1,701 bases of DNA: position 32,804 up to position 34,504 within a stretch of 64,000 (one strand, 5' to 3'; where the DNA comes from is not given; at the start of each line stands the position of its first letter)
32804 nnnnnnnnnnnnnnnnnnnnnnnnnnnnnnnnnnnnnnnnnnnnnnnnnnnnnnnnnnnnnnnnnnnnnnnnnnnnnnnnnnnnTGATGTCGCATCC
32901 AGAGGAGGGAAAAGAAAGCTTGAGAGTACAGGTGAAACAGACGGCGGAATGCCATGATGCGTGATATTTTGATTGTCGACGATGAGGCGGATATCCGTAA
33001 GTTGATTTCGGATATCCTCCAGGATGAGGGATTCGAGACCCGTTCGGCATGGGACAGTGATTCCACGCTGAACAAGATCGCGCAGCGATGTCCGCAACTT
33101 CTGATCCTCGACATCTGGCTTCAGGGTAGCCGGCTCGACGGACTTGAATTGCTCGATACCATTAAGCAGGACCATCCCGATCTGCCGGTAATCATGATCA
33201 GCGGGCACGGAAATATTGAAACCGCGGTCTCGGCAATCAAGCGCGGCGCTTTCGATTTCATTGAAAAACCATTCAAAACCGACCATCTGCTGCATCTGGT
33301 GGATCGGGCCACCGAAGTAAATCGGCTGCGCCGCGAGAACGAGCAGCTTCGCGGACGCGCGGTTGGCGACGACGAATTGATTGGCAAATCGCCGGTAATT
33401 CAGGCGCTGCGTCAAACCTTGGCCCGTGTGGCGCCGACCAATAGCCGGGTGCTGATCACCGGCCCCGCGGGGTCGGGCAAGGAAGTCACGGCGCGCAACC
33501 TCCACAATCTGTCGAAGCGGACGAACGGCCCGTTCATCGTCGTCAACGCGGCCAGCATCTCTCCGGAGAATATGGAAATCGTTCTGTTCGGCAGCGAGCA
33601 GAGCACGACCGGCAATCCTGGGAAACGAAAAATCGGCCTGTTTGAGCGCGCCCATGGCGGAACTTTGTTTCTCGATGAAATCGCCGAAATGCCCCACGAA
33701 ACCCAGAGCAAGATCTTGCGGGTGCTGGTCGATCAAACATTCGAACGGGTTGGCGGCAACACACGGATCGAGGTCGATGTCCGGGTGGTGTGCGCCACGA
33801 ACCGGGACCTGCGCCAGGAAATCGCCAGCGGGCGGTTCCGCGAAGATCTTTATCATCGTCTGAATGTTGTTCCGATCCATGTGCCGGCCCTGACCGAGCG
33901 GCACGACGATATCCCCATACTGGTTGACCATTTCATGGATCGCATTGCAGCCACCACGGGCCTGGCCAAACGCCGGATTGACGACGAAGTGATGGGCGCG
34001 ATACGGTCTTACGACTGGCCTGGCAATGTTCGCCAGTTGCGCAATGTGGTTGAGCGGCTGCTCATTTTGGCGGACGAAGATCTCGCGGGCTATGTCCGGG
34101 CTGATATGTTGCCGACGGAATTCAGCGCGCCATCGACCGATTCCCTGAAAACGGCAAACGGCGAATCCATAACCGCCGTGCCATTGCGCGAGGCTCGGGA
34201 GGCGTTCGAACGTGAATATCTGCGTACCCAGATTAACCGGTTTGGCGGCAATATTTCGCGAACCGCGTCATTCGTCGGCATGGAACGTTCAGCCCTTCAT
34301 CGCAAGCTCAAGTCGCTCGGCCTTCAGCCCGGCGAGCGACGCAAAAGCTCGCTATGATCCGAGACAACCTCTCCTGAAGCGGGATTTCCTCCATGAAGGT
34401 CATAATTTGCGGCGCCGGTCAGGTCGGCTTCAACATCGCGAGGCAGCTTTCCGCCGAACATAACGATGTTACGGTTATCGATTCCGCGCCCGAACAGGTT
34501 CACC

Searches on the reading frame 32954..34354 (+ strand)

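Call 47: search_protein_families(library=pfam, proteins=[window:32954-34354:+], max_evalue=0.00001)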
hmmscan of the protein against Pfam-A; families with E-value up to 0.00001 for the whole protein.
window:32954-34354:+ (467 aa): 8 families
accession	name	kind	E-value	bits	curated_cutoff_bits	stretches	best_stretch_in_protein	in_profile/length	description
PF00158.32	Sigma54_activat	-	9.8e-58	195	20.2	1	142-309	1-168/168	Sigma-54 interaction domain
PF00072.30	Response_reg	-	9.5e-29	100.3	30.2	1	5-116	1-110/111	Response regulator receiver domain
PF14532.12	Sigma54_activ_2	-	6.9e-27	94.8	25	1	143-313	1-138/138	Sigma-54 interaction domain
PF25601.1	AAA_lid_14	-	2.2e-23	82.3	27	1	315-397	2-81/87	AAA+ ATPase lid domain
PF02954.25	HTH_8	-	1.9e-10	40.7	22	1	415-453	2-40/42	Bacterial regulatory protein, Fis family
PF07728.20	AAA_5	-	2e-06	28.3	22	1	166-284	2-123/139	AAA domain (dynein-related subfamily)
PF01078.27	Mg_chelatase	-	4.5e-06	26.7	20.3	0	161-283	20-157/207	Magnesium chelatase, subunit ChlI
PF00004.35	AAA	-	5.3e-06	27.3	21.2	0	166-299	1-127/131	ATPase family associated with various cellular activities (AAA)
